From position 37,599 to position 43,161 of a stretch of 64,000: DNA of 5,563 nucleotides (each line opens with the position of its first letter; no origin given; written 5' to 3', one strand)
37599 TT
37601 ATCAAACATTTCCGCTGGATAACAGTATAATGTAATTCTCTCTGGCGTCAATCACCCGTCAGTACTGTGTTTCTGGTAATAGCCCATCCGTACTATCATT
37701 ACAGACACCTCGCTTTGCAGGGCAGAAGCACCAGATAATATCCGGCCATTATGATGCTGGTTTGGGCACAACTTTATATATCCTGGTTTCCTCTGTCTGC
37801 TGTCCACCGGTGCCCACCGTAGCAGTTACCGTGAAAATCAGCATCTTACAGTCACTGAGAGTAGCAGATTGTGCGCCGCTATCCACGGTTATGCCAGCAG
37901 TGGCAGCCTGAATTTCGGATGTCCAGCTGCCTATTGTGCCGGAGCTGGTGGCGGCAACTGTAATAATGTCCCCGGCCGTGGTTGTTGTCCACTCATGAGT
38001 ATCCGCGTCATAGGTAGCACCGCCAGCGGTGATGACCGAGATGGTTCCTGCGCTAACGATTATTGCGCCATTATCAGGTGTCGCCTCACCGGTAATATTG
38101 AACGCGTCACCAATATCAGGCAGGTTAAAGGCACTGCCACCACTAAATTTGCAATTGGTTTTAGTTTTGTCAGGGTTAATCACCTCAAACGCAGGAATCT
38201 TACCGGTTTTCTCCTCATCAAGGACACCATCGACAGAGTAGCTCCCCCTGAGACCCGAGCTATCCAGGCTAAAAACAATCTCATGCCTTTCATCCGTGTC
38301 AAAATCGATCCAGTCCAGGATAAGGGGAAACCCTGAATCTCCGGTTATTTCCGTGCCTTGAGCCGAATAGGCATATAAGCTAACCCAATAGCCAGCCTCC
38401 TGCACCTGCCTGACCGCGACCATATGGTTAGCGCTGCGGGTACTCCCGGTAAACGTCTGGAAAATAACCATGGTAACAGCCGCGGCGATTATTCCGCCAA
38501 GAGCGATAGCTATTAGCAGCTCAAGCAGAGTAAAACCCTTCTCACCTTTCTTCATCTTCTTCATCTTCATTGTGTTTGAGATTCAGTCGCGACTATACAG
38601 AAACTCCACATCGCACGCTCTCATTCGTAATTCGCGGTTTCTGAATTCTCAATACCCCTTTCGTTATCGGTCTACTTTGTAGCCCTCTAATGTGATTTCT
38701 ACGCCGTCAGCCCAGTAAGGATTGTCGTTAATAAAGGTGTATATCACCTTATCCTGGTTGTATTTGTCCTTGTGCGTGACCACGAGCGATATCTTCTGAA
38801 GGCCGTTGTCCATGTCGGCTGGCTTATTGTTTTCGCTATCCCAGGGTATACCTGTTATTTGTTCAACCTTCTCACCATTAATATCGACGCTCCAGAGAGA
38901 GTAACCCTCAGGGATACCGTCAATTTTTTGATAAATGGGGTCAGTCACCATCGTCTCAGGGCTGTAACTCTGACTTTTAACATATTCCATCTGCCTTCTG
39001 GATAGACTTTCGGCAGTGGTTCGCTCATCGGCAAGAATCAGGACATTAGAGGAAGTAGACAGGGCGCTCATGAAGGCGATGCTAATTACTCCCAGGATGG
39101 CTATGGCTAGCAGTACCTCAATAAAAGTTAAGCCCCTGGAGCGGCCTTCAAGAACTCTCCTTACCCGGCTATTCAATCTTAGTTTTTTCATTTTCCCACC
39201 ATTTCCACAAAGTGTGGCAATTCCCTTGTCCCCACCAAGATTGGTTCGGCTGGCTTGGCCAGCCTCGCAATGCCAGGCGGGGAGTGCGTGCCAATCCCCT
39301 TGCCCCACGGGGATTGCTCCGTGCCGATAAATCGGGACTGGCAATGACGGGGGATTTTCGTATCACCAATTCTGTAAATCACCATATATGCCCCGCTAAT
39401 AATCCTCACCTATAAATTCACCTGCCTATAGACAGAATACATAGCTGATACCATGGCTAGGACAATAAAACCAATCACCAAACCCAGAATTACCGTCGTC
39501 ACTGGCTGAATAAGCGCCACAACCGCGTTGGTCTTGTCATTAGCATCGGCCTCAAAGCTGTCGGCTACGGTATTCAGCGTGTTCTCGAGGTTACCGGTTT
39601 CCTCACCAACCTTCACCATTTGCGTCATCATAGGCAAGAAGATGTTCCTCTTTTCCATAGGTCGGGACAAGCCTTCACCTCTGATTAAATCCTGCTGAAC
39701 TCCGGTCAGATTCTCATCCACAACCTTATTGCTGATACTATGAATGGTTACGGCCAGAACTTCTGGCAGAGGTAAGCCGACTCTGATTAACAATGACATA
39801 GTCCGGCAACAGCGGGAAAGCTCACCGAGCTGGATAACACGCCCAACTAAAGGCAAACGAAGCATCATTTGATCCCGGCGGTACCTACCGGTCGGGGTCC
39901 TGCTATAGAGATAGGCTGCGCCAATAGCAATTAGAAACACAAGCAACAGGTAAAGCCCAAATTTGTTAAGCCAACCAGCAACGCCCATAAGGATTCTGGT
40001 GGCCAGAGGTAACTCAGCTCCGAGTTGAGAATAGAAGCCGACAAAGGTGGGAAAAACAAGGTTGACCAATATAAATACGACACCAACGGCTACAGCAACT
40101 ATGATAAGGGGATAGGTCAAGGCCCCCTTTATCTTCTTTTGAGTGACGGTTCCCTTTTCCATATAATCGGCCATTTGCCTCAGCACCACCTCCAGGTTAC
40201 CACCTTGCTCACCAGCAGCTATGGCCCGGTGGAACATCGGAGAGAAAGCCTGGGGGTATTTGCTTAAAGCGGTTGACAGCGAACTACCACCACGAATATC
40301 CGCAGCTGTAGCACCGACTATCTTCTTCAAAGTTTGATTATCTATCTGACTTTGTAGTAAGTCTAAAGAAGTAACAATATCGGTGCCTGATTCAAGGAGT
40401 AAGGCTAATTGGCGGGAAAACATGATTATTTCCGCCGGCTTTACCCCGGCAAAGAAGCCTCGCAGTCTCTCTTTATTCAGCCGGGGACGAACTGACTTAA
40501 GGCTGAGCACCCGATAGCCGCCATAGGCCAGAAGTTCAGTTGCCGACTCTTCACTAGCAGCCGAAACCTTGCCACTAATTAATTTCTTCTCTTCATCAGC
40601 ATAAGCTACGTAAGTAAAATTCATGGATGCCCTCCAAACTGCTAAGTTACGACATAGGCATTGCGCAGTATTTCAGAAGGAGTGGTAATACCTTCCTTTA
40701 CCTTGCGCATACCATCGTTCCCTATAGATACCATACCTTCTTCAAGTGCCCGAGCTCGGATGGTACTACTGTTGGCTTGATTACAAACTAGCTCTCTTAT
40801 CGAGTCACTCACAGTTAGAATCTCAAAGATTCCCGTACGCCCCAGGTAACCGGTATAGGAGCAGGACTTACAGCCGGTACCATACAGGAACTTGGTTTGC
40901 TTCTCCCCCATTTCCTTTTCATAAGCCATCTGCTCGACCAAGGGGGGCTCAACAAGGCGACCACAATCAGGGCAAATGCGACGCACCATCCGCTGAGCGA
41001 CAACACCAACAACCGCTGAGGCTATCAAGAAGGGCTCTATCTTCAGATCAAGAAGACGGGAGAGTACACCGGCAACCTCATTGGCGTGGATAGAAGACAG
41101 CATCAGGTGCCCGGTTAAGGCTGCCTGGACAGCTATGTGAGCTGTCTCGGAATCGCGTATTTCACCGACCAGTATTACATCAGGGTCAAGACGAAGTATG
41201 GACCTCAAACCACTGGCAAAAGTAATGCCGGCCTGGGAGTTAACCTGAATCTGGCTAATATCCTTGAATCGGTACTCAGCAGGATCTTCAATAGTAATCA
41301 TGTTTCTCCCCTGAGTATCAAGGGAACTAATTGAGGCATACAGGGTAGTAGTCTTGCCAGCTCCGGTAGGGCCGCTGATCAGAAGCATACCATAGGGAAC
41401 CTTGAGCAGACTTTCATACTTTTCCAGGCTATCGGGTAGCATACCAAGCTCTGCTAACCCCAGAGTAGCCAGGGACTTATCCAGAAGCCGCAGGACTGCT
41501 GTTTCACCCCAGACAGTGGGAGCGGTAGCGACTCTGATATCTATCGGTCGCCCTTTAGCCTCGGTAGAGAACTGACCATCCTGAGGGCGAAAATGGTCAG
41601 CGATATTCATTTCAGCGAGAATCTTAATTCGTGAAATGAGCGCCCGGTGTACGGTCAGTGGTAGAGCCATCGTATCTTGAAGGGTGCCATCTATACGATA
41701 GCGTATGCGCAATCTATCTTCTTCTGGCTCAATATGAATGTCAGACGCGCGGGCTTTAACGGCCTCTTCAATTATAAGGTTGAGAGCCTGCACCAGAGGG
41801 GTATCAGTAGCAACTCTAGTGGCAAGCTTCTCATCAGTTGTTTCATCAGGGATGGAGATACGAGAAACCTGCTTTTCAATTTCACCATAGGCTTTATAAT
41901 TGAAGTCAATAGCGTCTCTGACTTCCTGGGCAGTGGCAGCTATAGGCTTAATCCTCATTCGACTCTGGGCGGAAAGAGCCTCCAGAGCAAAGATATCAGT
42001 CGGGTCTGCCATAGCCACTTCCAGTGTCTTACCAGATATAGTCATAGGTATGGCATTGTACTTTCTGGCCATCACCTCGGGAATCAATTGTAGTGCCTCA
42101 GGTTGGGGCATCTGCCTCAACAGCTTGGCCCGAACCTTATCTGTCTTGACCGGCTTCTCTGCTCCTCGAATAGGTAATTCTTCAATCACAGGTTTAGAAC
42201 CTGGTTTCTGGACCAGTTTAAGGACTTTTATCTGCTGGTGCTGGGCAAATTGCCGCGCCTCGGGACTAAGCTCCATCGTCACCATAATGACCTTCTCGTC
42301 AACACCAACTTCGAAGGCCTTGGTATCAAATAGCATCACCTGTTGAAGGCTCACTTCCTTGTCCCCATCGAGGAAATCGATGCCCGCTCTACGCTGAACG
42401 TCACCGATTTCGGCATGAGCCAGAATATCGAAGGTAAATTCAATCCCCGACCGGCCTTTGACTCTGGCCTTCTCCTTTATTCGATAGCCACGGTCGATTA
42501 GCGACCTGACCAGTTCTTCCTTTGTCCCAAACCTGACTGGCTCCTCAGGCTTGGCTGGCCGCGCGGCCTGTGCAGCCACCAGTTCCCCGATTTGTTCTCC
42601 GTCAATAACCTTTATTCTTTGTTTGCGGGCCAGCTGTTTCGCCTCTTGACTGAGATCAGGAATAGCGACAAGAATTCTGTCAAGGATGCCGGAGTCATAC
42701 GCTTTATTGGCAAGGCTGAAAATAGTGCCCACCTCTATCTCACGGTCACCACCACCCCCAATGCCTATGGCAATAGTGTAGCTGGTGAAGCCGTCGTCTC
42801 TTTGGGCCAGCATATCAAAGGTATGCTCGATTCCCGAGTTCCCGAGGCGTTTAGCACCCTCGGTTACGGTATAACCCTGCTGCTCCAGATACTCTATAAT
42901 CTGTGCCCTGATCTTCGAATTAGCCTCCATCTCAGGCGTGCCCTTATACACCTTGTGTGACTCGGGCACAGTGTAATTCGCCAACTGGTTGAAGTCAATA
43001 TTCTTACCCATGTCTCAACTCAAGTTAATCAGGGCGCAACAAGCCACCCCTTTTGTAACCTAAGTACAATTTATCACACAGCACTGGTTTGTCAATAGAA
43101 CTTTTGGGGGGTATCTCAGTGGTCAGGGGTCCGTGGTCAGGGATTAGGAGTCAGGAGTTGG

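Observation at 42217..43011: PilB assembly ATPase carries an N-terminal extension built from two copies of a module that recurs four times in the window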

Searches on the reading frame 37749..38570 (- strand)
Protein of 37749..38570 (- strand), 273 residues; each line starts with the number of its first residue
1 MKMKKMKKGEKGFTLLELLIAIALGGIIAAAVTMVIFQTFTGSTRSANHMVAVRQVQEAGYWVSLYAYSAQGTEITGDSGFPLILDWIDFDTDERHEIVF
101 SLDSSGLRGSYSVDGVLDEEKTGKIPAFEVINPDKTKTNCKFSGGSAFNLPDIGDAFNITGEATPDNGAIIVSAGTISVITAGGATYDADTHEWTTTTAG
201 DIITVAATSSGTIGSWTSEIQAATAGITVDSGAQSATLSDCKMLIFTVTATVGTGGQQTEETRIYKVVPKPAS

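Call 9: search_protein_families(library=pfam, proteins=[window:37749-38570:-], max_evalue=0.001)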
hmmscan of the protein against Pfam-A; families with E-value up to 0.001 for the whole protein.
window:37749-38570:- (273 aa): 1 family
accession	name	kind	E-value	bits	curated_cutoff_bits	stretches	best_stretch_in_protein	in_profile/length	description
PF07963.17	N_methyl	-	4.8e-09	35.9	21.2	1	8-32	2-26/27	Prokaryotic N-terminal methylation motif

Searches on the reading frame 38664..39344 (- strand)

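Call 9: search_protein_families(library=pfam, proteins=[window:38664-39344:-], max_evalue=0.001)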
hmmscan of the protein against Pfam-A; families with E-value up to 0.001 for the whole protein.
window:38664-39344:- (226 aa): 1 family
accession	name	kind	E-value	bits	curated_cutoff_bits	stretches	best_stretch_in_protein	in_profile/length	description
PF07963.17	N_methyl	-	7.7e-05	22.6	21.2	1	68-90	3-25/27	Prokaryotic N-terminal methylation motif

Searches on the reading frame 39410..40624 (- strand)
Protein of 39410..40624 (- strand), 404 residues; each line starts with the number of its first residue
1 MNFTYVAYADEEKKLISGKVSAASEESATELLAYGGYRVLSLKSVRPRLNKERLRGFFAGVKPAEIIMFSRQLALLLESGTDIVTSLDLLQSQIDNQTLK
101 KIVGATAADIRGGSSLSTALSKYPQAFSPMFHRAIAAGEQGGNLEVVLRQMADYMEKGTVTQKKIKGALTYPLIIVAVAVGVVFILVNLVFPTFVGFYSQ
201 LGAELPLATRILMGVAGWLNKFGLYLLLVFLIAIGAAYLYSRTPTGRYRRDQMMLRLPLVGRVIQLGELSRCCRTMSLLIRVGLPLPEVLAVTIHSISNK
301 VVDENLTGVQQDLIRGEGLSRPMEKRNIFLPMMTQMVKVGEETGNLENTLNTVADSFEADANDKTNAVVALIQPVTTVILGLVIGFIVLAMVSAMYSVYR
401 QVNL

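Call 9: search_protein_families(library=pfam, proteins=[window:39410-40624:-], max_evalue=0.001)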
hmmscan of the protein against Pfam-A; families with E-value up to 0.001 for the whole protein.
window:39410-40624:- (404 aa): 1 family
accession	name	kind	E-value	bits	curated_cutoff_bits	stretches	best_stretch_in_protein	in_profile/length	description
PF00482.28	T2SSF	-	8.4e-56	187.8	25.2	2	69-192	1-125/125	Type II secretion system (T2SS), protein F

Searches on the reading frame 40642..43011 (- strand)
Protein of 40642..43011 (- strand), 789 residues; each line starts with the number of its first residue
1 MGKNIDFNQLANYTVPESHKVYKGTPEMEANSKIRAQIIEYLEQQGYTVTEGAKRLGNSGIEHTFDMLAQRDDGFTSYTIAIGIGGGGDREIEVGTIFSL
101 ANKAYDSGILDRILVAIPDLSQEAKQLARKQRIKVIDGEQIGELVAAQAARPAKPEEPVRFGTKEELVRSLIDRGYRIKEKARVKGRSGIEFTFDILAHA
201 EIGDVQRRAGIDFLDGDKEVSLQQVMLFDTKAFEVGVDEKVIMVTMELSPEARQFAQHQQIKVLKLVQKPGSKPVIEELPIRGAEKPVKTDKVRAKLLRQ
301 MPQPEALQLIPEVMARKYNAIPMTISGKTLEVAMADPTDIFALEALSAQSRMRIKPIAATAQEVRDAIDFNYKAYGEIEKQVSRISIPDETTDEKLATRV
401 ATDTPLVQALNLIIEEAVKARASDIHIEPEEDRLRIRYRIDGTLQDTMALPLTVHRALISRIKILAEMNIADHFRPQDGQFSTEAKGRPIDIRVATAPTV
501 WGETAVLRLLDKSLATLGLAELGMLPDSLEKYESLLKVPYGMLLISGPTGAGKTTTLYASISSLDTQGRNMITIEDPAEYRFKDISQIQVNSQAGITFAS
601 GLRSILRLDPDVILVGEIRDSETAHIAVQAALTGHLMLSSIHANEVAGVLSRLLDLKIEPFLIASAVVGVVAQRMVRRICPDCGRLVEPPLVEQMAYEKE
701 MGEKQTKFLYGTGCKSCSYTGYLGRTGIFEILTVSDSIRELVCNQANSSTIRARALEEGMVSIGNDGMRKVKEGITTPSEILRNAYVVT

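Call 3: search_protein_families(library=pfam, proteins=[window:40642-43011:-], max_evalue=1)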
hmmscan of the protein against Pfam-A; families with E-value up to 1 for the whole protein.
window:40642-43011:- (789 aa): 19 families
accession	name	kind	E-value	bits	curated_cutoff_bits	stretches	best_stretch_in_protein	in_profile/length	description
PF00437.27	T2SSE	-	5.6e-126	420.6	24.9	1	402-783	4-370/370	Type II/IV secretion system protein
PF05157.20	MshEN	-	7.6e-16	58.3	23.1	1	298-371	9-83/90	MshEN domain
PF04471.18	Mrr_cat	-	7.2e-09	36.2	21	2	38-144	13-114/115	Restriction endonuclease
PF25199.1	nSTAND_NTPase5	-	9.8e-05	22.6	34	1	541-592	42-94/145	Novel STAND NTPase 5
PF22722.2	NA-iREase1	-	0.00076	19.9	27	0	170-262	8-97/106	NACHT-associated inactive Restriction Endonuclease 1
PF13401.12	AAA_22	-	0.0022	18.8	27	1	541-585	6-50/130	AAA domain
PF20720.3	nSTAND3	-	0.012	15.8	27.2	1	540-579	17-56/155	Novel STAND NTPase 3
PF06414.18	Zeta_toxin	-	0.012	15.5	22.3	1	542-575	18-50/199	Zeta toxin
PF13173.12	AAA_14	-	0.027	14.9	27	1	542-586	4-49/129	AAA domain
PF13476.12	AAA_23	-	0.033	15.3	27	1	541-559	20-38/201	AAA domain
PF13604.12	AAA_30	-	0.036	14.2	27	1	533-572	11-50/191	AAA domain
PF00265.24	TK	-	0.038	14.3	20.6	1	543-601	4-59/176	Thymidine kinase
PF13191.12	AAA_16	-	0.039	14.9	32.6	1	541-596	25-64/167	AAA ATPase domain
PF17965.7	MucBP_2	-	0.068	14.1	23.4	0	31-78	26-71/74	Mucin binding domain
PF13555.12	AAA_29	-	0.075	13.2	27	1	540-561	22-43/61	P-loop containing region of AAA domain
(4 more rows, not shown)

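Call 4: search_protein_families(library=ncbifam, proteins=[window:40642-43011:-], max_evalue=1)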
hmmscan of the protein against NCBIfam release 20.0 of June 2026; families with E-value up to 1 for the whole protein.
window:40642-43011:- (789 aa): 26 families (the best 25 are shown)
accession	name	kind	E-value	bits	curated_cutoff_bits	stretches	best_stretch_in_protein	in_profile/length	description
TIGR02533.1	type_II_gspE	equivalog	3.1e-158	527.4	630.25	1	310-784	4-485/486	type II secretion system ATPase GspE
TIGR02538.1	type_IV_pilB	equivalog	6e-150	500.5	675.65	1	303-785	67-562/564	type IV-A pilus assembly ATPase PilB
NF007755.0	PRK10436.1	equivalog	1.2e-124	416.5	617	1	313-783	12-457/465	type II secretion system protein GspE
NF053534.1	T4PilAsmATPsTfpB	equivalog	8.3e-120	400.9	850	1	314-784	101-581/584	type IV pilus assembly ATPase TfpB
NF041000.1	ATPase_ComGA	equivalog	2.4e-77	259.5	300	1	413-677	3-266/267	competence type IV pilus ATPase ComGA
TIGR01420.1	pilT_fam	subfamily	1e-46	159.7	319.1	1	410-678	2-270/343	PilT/PilU family type 4a pilus ATPase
TIGR02525.1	plasmid_TraJ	equivalog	4.9e-24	85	368.3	1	519-656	132-272/372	plasmid transfer ATPase TraJ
TIGR02524.1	dot_icm_DotB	equivalog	7.9e-18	64.8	463.3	1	541-654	135-257/358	Dot/Icm type IV secretion system ATPase DotB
TIGR02788.1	VirB11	equivalog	3.6e-16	59.1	249.95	1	543-657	147-266/308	P-type DNA transfer ATPase VirB11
NF058587.1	archaellum_moto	equivalog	5.1e-16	58.5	550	1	542-656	276-396/527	archaellum flagellar ATPase motor FlaI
TIGR03819.1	heli_sec_ATPase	hypoth_equivalog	6e-15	55.3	373.15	1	502-664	139-308/340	TadA family conjugal transfer-associated ATPase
TIGR02782.1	TrbB_P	equivalog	6.4e-15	55.2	304.55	1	543-656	139-255/303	P-type conjugative transfer ATPase TrbB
NF010407.0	PRK13833.1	subfamily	2.8e-12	46.7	499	1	543-659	147-265/323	conjugal transfer protein TrbB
NF010469.0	PRK13894.1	subfamily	5e-12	45.8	508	1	543-656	152-267/320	conjugal transfer ATPase TrbB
NF053672.1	bindosome_BasE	exception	3.6e-10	39.2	1000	1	544-657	274-392/512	bindosome assembly system ATPase subunit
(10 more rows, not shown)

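Call 68: search_protein_families(library=padloc, proteins=[window:40642-43011:-], max_evalue=0.01)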
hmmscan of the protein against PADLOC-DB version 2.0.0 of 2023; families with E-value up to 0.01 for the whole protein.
window:40642-43011:- (789 aa): 1 family
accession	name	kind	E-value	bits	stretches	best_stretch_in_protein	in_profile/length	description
PDLC04140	mad8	-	0.00017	19.2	1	542-598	29-70/314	mads_8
